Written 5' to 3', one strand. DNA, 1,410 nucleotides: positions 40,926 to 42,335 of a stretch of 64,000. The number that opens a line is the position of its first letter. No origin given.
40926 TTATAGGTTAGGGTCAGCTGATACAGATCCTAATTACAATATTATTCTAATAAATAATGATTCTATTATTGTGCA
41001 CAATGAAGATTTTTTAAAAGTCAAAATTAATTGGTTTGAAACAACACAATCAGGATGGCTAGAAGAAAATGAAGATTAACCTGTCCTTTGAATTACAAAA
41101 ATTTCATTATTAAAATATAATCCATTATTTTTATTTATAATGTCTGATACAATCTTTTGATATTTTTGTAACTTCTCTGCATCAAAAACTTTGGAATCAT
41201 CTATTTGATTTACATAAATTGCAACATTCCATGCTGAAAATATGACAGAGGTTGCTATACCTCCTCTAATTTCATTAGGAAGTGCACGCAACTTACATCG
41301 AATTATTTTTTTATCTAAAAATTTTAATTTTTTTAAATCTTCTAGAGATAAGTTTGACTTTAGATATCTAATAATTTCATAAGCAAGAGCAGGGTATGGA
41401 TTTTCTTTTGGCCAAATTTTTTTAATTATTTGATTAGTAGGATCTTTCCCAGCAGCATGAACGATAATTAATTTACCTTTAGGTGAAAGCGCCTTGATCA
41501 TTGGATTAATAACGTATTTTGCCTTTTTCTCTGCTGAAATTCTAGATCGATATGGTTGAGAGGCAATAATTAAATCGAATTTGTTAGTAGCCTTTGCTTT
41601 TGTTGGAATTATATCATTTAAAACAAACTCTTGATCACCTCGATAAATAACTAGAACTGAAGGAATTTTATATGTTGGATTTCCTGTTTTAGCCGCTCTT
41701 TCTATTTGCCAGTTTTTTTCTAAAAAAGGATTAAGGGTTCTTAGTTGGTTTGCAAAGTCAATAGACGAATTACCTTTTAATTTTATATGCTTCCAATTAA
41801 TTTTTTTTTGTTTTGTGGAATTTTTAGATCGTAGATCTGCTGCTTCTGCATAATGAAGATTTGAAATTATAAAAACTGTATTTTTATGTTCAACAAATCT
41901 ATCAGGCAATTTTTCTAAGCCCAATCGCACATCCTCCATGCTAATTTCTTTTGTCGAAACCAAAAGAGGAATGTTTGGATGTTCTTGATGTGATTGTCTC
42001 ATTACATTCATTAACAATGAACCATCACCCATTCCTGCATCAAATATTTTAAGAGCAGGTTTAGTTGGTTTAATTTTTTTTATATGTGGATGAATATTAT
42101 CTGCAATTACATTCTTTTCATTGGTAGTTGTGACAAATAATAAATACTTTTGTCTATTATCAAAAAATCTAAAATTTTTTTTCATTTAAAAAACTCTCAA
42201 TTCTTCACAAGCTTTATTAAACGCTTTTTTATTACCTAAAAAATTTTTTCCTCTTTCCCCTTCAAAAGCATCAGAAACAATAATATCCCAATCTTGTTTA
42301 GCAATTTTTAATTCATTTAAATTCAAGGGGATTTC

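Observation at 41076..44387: Uncharacterised three-gene module (core-MetE-like Zn alkyltransferase, Fe-alcohol dehydrogenase, atypical SAM-MTase-like protein) transcriptionally tied to a Pho-box-driven transporter gene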

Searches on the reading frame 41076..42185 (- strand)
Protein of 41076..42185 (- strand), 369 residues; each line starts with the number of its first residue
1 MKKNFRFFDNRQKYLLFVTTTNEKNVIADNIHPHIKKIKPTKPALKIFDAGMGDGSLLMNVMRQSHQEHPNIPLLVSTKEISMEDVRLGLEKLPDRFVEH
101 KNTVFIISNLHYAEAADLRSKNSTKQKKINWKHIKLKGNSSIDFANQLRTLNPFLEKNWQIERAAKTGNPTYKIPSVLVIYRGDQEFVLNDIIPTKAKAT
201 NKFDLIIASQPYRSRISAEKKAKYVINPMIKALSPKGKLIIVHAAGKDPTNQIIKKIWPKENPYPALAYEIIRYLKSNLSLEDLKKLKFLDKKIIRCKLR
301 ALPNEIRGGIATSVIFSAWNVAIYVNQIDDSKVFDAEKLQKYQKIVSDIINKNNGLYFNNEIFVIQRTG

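Call 5: search_protein_families(library=pfam, proteins=[window:41076-42185:-], max_evalue=0.01)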
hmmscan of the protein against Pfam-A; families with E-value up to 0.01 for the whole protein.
window:41076-42185:- (369 aa): 1 family
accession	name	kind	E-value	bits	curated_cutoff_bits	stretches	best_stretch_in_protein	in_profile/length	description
PF13847.12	Methyltransf_31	-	0.0099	16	27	0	190-251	61-119/145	Methyltransferase domain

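Call 6: search_protein_families(library=ncbifam, proteins=[window:41076-42185:-], max_evalue=0.01)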
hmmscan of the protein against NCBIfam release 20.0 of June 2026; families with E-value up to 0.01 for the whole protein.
window:41076-42185:- (369 aa): 0 families

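Call 13: find_homologous_proteins(query=window:41076-42185:-)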
Query window:41076-42185:- (369 aa): 5897 proteins with E <= 0.001 among 8000 candidates; the best 120 are listed.
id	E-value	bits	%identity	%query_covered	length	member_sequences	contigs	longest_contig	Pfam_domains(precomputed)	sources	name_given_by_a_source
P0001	4.3e-227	771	95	100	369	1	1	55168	-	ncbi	-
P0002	1.8e-215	733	90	99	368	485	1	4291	-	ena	-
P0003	3.7e-215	732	89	99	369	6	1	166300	-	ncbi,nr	ncbi:hypothetical protein OAO21_03070 [Alphaproteobacteria bacterium]|nr:hypothetical protein [Alpha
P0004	2.1e-212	723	88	99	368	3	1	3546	-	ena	-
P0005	4.5e-212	722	87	99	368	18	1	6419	-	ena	-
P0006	2.2e-211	719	87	99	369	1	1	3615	-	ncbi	-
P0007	8.3e-211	718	88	99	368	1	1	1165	-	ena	-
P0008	1.7e-210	716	87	100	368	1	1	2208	-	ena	-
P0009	6.5e-210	715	87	99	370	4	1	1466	-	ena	-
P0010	1.4e-209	713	86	100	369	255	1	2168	-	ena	-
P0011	4.7e-209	712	87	99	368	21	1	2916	-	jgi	-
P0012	1.3e-208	710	87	99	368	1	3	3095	-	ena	-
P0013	3.3e-207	706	86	99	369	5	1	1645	-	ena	-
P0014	3.2e-206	702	86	100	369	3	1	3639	-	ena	-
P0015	1.1e-205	701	86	99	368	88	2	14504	-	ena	-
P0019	1.5e-193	661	79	100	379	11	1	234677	-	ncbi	-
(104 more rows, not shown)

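Call 15: find_encoding_contigs(protein=P0019, flank=10000, max_places=3)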
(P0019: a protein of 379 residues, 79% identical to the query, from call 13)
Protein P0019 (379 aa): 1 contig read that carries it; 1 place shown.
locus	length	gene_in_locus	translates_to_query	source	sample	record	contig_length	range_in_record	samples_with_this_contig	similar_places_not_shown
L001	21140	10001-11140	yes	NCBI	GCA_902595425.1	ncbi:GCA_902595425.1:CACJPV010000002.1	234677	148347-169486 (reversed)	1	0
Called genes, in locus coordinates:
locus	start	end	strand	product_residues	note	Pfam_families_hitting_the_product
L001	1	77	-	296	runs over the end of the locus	PF00892:EamA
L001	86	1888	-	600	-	PF00496:SBP_bac_5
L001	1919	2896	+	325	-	PF00174:Oxidored_molyb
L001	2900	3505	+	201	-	PF01794:Ferric_reduct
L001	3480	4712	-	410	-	PF07690:MFS_1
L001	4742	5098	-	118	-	PF09538:FYDLN_acid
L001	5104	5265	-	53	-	PF10276:zf-CHCC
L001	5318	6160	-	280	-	PF00892:EamA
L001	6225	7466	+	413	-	PF01663:Phosphodiest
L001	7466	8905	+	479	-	PF00171:Aldedh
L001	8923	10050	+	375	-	PF00465:Fe-ADH, PF25137:ADH_Fe_C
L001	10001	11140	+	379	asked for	-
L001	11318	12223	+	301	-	PF02574:S-methyl_trans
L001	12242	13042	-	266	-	PF00149:Metallophos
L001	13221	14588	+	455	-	PF01547:SBP_bac_1, PF13416:SBP_bac_8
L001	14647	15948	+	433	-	PF00528:BPD_transp_1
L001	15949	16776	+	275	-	PF00528:BPD_transp_1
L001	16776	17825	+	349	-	PF02463:SMC_N (weak), PF00005:ABC_tran, PF13304:AAA_21 (faint), PF17912:OB_MalK (weak)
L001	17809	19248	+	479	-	PF03009:GDPD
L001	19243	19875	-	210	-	PF04115:Ureidogly_lyase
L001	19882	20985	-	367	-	PF00266:Aminotran_5, PF00155:Aminotran_1_2 (weak), PF01053:Cys_Met_Meta_PP (weak)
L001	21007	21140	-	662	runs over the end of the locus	PF00528:BPD_transp_1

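Call 20: search_protein_representatives(protein=window:41076-42185:-)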
Query: 369 residues. Proteins with E-value up to 0.001 (for the whole library): 824; up to 1e-10: 509; up to 1e-30: 138. The best 150 are listed.
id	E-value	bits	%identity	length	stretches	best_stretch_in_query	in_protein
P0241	1.3e-161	554.0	70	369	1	1-367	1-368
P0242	3.6e-101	355.3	44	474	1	3-367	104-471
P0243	2.0e-90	320.0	44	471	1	3-367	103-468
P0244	1.6e-88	313.7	41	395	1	3-367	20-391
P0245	8.5e-88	311.3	40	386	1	4-367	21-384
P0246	1.4e-86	307.2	72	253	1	1-203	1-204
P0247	5.9e-82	292.1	40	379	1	4-367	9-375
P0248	9.3e-79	281.6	73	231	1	52-230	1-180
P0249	4.2e-78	279.4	39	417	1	5-367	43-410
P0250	6.7e-78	278.7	42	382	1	4-369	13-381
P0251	2.2e-77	277.0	79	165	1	1-162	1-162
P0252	7.8e-73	262.1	42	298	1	78-367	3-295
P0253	1.2e-71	258.2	78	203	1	1-157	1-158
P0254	2.5e-71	257.1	44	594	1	3-265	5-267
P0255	7.3e-71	255.6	47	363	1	4-262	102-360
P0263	1.1e-63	232.0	34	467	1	6-368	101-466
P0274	1.0e-54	202.5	32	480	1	4-367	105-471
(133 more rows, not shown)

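Call 22: find_encoding_contigs(protein=P0242, flank=8000, max_places=3)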
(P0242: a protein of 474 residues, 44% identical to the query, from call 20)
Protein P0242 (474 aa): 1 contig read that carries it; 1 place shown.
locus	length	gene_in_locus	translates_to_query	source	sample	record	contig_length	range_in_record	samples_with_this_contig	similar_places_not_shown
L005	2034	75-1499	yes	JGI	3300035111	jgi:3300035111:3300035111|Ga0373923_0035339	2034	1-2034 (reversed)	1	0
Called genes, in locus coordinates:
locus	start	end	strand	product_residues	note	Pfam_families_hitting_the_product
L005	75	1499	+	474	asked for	-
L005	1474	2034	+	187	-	?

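Call 26: search_solved_structures(query=A1, max_evalue=10)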
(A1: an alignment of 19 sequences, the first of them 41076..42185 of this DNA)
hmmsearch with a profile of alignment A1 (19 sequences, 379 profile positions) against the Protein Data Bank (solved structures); distinct sequences matched with E-value up to 10: 1.
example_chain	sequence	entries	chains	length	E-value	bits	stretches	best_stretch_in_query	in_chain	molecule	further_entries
6z2i_A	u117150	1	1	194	0.013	17.8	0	236-272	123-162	de novo designed TIM barrel DeNovoTIM6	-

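Call 27: search_protein_families(library=pfam, alignment_id=A1, max_evalue=1)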
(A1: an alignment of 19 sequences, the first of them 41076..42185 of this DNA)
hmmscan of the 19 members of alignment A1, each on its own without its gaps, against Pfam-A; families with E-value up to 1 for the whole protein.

A. member 1, window:41076-42185:- (369 aa): 1 family
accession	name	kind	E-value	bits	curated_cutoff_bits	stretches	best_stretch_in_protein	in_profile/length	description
PF13847.12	Methyltransf_31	-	0.0099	16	27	1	190-251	61-119/145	Methyltransferase domain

B. families by the number of members that match (of 19 scanned): 11 families
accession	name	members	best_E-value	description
PF13847.12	Methyltransf_31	1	0.0099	Methyltransferase domain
PF01170.24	UPF0020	1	0.027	RMKL-like, methyltransferase domain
PF01609.27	DDE_Tnp_1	1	0.028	Transposase DDE domain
PF23525.1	Methyltransf_36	1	0.033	AprA MT2-like domain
PF02636.23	Methyltransf_28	1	0.053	Putative S-adenosyl-L-methionine-dependent methyltransferase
PF13489.12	Methyltransf_23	1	0.1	Methyltransferase domain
PF02329.21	HDC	1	0.13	Histidine carboxylase PI chain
PF08242.18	Methyltransf_12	1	0.2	Methyltransferase domain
PF05175.20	MTS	1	0.22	Methyltransferase small domain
PF08965.17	Aca2_YdiL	1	0.24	Aca2/YdiL-like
PF01409.25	tRNA-synt_2d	1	0.25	tRNA synthetases class II core domain (F)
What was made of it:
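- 41076..42185 (-): X369: 369-aa class-I methyltransferase-fold protein of an unnamed family. SAM motif I is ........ at residue 48 and motif IV-like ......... at residue 204. No Pfam or NCBIfam family (calls 5, 6, 27).
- Tried and rejected: Profile search of X369 against solved structures and Pfam: nothing usable (calls 26, 27).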

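Call 30: find_related_loci(query=A2, collection=genome_contigs, flank=10000)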
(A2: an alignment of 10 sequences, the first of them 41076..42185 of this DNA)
Query A2 (369 aa) in genome_contigs; peptide patterns used: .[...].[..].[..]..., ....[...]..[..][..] (x = any residue, [..] = any of these).
600 stretches matched a pattern (row limit reached: there are more); 566 encode a relative of the query (tblastn E <= 1e-3); the best 80 are kept; 80 distinct loci.
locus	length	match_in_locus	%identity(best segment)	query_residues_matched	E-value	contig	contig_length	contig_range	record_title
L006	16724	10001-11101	81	1-367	0e+0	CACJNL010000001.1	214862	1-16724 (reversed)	uncultured Alphaproteobacteria bacterium isolate AG-447-J18 genome assembly, contig: AG-447-J18_NODE_1, whole genome sho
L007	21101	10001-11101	73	1-367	0e+0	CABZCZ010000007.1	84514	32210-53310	MAG: uncultured Alphaproteobacteria bacterium isolate AG-337-D08 genome assembly, contig: AG-337-D08_NODE_7, whole genom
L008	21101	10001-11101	72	1-367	0e+0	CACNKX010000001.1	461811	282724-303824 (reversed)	MAG: uncultured Alphaproteobacteria bacterium isolate AG-893-E11 genome assembly, contig: AG-893-E11_NODE_1, whole genom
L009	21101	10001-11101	72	1-367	0e+0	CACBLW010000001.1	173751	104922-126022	uncultured Alphaproteobacteria bacterium isolate AG-899-M17 genome assembly, contig: AG-899-M17_NODE_1, whole genome sho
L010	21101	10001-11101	72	1-367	0e+0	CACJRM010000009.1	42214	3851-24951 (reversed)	MAG: uncultured Alphaproteobacteria bacterium isolate AG-915-O06 genome assembly, contig: AG-915-O06_NODE_9, whole genom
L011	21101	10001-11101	72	1-367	0e+0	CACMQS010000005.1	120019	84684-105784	MAG: uncultured Alphaproteobacteria bacterium isolate AG-892-A10 genome assembly, contig: AG-892-A10_NODE_5, whole genom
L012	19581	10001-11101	72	1-367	0e+0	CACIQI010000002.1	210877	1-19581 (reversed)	uncultured Alphaproteobacteria bacterium isolate AG-913-M07 genome assembly, contig: AG-913-M07_NODE_2, whole genome sho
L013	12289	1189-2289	72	1-367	0e+0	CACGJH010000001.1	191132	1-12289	uncultured Alphaproteobacteria bacterium isolate AG-422-J16 genome assembly, contig: AG-422-J16_NODE_1, whole genome sho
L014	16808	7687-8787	73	1-367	0e+0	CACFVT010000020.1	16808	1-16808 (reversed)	uncultured Alphaproteobacteria bacterium isolate AG-414-M20 genome assembly, contig: AG-414-M20_NODE_20, whole genome sh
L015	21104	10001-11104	72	1-367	1e-177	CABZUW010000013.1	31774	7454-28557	MAG: uncultured Pelagibacteraceae bacterium isolate AG-896-M10 genome assembly, contig: AG-896-M10_NODE_13, whole genome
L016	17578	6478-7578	73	1-367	2e-176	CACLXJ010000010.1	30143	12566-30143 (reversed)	uncultured Alphaproteobacteria bacterium isolate AG-470-M17 genome assembly, contig: AG-470-M17_NODE_10, whole genome sh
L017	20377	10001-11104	72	1-367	1e-176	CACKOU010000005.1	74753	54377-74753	uncultured Pelagibacteraceae bacterium isolate AG-917-G09 genome assembly, contig: AG-917-G09_NODE_5, whole genome shotg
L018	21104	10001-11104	71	1-367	6e-176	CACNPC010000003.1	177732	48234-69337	MAG: uncultured Pelagibacteraceae bacterium isolate AG-893-J08 genome assembly, contig: AG-893-J08_NODE_3, whole genome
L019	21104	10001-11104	71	1-367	1e-175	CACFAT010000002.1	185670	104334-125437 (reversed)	uncultured Pelagibacteraceae bacterium isolate AG-907-M07 genome assembly, contig: AG-907-M07_NODE_2, whole genome shotg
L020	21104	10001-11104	72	1-367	4e-174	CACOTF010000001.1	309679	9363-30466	MAG: uncultured Pelagibacteraceae bacterium isolate AH-324-O04 genome assembly, contig: AH-324-O04_NODE_1, whole genome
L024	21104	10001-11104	68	1-367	2e-169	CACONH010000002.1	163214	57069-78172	MAG: uncultured Pelagibacteraceae bacterium isolate AH-324-B10 genome assembly, contig: AH-324-B10_NODE_2, whole genome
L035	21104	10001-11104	68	1-367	2e-168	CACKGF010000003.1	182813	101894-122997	uncultured Pelagibacteraceae bacterium isolate AG-916-O13 genome assembly, contig: AG-916-O13_NODE_3, whole genome shotg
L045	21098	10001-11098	44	5-367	2e-114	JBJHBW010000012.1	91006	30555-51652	MAG: Gammaproteobacteria bacterium isolate SF2967_J5348.metabat2_refined.073_sub NODE_310_length_91006_cov_14.633359, wh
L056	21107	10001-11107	45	2-367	5e-113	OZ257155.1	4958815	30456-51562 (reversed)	MAG: Alphaproteobacteria bacterium isolate 813797ed-f09e-443b-b498-078a0c9476fc genome assembly, chromosome: 1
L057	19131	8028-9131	45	3-367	4e-113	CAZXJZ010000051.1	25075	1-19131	MAG TPA_asm: uncultured Hyphomicrobiales bacterium isolate SRP287051_co2_229 genome assembly, contig: NODE_4008_length_2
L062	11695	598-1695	45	5-367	7e-113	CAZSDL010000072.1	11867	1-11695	MAG TPA_asm: uncultured Woeseiaceae bacterium isolate SRP072547_co1_311 genome assembly, contig: NODE_10129_length_11867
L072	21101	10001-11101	45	4-367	6e-112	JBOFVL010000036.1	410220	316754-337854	MAG: Afipia sp. isolate WFFMC_MAG_579 k139_13295_flag=0_multi=21.7847_len=410220, whole genome shotgun sequence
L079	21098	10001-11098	45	5-367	8e-112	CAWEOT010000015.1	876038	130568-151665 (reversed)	MAG: uncultured Gammaproteobacteria bacterium isolate MFD02242.bin.1.123 genome assembly, contig: contig_4499, whole gen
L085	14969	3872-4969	44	5-367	3e-111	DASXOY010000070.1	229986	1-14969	MAG TPA_asm: Steroidobacteraceae bacterium isolate SMAG_U5394 k141_4531173, whole genome shotgun sequence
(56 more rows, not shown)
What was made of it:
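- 41076..42185 (-): More than 566 genomes carry relatives (call 30).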

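Call 36: predict_structure(alignment_id=A1)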
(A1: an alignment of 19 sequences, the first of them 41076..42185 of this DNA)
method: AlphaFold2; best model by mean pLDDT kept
length: 369 residues; sequences in the alignment: 19
mean_pLDDT: 91.2   pTM: 0.90
mean pLDDT of the five models: 91.2, 90.1, 89.7, 89.6, 89.3
residues with pLDDT >= 90: 294; 70-90: 54; 50-70: 8; < 50: 13
segments of 3 or more residues with pLDDT < 50: 1-8, 304-308
pLDDT, mean of each block of 10 residues (from residue 1): 42 86 96 96 96 95 98 97 94 97 98 93 94 97 97 95 87 96 97 91 95 90 94 96 94 95 93 96 95 92 52 86 91 86 92 94 94
secondary structure, 60 per line:
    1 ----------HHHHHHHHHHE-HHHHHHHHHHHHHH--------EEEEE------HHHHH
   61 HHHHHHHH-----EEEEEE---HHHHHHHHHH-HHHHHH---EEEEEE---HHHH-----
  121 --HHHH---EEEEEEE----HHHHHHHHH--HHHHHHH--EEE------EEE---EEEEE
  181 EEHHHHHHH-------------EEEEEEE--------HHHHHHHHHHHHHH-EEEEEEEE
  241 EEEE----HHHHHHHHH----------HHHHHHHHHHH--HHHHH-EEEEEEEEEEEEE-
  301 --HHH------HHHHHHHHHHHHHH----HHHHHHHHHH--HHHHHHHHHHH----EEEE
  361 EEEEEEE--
elements in order: H11-20 H23-36 E45-49 H56-68 E74-79 H83-92 H94-99 E103-108 H112-115 H123-126 E130-136 H141-149 H152-158 E161-163 E170-172 E176-182 H183-189 E203-209 H218-231 E233-244 H249-257 H268-278 H281-285 E287-299 H312-325 H330-339 H342-352 E357-367
